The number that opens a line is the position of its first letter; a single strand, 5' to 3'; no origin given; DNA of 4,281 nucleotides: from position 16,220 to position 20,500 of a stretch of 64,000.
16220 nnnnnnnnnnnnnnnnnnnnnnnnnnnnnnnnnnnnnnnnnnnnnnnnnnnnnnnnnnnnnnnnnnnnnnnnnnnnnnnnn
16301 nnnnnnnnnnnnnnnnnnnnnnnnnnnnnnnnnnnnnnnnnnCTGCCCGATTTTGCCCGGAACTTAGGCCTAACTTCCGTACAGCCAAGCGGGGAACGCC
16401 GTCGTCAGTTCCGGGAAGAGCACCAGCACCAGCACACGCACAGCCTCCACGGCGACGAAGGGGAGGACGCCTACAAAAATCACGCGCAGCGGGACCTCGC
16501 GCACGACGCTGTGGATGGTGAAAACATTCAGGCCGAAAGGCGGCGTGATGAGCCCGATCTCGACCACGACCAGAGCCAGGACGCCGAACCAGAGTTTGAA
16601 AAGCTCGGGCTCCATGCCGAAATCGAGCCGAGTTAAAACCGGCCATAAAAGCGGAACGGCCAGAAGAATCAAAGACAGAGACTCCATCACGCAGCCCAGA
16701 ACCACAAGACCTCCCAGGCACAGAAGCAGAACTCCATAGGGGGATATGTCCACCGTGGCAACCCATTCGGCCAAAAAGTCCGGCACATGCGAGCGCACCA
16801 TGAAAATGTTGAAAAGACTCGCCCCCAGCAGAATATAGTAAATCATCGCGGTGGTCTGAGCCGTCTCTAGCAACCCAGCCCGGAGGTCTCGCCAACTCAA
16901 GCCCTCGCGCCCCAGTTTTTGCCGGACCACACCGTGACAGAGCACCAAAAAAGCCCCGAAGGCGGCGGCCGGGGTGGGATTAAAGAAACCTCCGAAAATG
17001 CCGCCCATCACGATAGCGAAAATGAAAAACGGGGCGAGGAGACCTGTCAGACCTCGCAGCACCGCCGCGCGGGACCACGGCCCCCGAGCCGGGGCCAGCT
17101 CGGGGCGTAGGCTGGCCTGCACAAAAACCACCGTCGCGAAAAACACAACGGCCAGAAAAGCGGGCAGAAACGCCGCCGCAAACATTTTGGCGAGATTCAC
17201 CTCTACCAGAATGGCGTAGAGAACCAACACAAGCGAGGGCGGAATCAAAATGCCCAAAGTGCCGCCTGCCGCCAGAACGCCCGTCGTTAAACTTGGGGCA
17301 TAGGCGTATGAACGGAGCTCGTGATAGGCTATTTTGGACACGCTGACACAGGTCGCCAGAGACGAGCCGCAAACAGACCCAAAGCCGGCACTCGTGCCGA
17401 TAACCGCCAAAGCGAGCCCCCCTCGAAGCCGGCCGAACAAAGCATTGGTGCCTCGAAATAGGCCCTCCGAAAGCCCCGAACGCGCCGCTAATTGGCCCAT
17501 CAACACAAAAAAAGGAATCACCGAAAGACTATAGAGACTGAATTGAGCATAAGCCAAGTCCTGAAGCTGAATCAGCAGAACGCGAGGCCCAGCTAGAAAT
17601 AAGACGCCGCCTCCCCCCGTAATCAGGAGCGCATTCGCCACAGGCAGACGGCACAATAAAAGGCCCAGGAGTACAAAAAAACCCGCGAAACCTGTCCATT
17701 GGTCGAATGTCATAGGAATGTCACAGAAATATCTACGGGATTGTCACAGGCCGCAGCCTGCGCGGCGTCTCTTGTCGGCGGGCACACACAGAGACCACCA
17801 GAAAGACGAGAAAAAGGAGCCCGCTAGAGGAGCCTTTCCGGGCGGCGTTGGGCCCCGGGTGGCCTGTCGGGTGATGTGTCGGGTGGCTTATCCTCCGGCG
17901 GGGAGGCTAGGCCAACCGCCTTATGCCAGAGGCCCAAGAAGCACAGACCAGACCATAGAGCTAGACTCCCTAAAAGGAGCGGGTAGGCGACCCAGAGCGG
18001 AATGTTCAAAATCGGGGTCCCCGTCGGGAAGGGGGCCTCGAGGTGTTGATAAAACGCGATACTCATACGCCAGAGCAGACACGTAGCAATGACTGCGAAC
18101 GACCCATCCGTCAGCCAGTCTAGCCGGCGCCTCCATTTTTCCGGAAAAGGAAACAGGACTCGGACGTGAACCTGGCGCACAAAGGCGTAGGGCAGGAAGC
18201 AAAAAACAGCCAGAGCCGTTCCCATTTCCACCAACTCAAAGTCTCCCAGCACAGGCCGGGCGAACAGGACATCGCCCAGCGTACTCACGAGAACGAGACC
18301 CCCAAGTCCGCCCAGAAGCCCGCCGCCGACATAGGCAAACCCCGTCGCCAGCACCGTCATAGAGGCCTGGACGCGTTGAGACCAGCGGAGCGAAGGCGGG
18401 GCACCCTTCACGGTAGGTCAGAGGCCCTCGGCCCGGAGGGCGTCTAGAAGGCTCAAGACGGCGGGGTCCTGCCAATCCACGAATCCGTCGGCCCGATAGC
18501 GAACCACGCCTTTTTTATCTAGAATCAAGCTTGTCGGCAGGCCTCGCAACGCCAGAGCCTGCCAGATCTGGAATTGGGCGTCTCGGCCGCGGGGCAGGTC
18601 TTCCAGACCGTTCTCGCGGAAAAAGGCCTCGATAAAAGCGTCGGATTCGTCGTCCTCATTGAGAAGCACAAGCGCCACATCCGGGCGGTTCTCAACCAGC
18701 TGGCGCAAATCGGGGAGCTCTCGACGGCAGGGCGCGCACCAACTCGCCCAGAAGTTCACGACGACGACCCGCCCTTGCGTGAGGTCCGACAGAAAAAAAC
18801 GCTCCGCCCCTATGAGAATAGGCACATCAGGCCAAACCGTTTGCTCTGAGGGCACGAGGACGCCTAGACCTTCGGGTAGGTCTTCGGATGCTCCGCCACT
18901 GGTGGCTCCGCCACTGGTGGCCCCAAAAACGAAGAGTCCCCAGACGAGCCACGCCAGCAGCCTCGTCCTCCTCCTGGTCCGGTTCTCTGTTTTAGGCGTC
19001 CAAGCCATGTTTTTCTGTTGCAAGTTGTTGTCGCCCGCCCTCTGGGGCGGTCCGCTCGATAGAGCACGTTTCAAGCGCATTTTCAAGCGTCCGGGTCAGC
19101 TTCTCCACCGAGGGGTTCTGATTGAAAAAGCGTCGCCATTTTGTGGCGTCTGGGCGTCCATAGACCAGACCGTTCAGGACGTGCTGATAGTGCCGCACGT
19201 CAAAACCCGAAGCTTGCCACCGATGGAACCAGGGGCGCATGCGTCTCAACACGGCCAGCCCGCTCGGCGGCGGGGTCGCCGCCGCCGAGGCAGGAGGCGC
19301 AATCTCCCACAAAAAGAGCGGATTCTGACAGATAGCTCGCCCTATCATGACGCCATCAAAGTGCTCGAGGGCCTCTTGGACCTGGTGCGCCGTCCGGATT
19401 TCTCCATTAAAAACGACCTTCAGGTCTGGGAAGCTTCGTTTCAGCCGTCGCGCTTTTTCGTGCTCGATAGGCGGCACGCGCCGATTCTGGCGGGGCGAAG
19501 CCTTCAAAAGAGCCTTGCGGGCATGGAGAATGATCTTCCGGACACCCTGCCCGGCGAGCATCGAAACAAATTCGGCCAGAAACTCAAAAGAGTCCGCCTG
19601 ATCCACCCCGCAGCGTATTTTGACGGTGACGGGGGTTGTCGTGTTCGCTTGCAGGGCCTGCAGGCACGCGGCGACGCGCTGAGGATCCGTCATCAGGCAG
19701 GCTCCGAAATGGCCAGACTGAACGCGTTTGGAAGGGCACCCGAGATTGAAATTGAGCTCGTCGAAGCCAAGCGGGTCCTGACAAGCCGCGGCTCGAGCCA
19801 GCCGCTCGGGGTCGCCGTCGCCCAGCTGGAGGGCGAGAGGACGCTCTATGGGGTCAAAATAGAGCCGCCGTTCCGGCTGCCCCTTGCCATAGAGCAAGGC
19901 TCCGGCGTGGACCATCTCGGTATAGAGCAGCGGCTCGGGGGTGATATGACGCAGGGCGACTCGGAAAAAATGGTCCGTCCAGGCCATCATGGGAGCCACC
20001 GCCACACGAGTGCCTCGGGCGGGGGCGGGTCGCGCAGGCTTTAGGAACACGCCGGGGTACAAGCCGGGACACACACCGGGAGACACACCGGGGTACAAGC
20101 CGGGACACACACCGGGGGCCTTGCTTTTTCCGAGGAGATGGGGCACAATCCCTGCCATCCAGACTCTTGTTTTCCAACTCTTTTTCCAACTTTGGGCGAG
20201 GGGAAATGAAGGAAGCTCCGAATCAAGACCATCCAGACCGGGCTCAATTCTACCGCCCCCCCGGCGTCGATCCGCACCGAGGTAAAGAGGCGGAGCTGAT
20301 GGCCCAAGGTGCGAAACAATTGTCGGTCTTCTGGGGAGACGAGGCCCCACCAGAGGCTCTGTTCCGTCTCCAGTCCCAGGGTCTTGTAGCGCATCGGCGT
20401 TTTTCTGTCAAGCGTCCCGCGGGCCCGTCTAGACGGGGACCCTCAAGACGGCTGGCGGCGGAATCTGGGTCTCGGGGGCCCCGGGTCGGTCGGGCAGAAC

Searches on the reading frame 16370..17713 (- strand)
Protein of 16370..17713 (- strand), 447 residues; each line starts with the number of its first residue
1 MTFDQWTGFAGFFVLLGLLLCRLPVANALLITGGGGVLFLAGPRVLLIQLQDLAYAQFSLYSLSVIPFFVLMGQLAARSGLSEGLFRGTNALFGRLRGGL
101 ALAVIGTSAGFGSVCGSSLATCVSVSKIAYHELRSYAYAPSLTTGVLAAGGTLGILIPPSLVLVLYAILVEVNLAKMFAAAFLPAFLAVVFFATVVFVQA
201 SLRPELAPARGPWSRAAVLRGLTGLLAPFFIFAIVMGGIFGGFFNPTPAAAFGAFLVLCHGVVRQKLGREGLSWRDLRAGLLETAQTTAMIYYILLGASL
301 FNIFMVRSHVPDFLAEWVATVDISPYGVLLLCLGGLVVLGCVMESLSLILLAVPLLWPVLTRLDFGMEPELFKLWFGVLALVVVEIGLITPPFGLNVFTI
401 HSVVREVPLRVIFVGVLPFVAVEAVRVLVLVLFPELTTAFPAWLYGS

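Call 71: search_protein_families(library=ncbifam, proteins=[window:16370-17713:-], max_evalue=0.00001)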
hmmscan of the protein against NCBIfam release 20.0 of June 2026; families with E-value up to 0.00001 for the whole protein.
window:16370-17713:- (447 aa): 3 families
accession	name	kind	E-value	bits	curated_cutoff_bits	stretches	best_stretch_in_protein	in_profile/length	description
TIGR00786.1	dctM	subfamily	7.3e-77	258.8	268.45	1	23-441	2-405/405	TRAP transporter large permease subunit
NF011634.1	PRK15060.1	equivalog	2.2e-32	112.7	800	1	14-439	9-419/425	2,3-diketo-L-gulonate TRAP transporter large permease YiaN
TIGR02123.1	TRAP_fused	subfamily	3.3e-11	42.6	320.65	1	62-415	167-514/615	TRAP transporter fused permease subunit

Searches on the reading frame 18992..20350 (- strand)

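Call 71: search_protein_families(library=ncbifam, proteins=[window:18992-20350:-], max_evalue=0.00001)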
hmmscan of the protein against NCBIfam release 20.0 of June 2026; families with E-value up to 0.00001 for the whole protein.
window:18992-20350:- (452 aa): 4 families
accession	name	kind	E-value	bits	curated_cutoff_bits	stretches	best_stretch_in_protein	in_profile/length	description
NF008774.0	PRK11815.1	equivalog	7.4e-105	350.6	269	1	112-429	11-328/337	tRNA dihydrouridine(20/20a) synthase DusA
TIGR00742.1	yjbN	subfamily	8.9e-87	291.4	397.2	1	115-428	2-315/318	tRNA dihydrouridine(20/20a) synthase DusA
TIGR00737.1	nifR3_yhdG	equivalog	2.2e-37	129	293.3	1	115-351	9-236/319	tRNA dihydrouridine synthase DusB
NF007838.0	PRK10550.1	equivalog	1.7e-13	50.3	395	1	172-342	65-229/312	tRNA dihydrouridine(16) synthase DusC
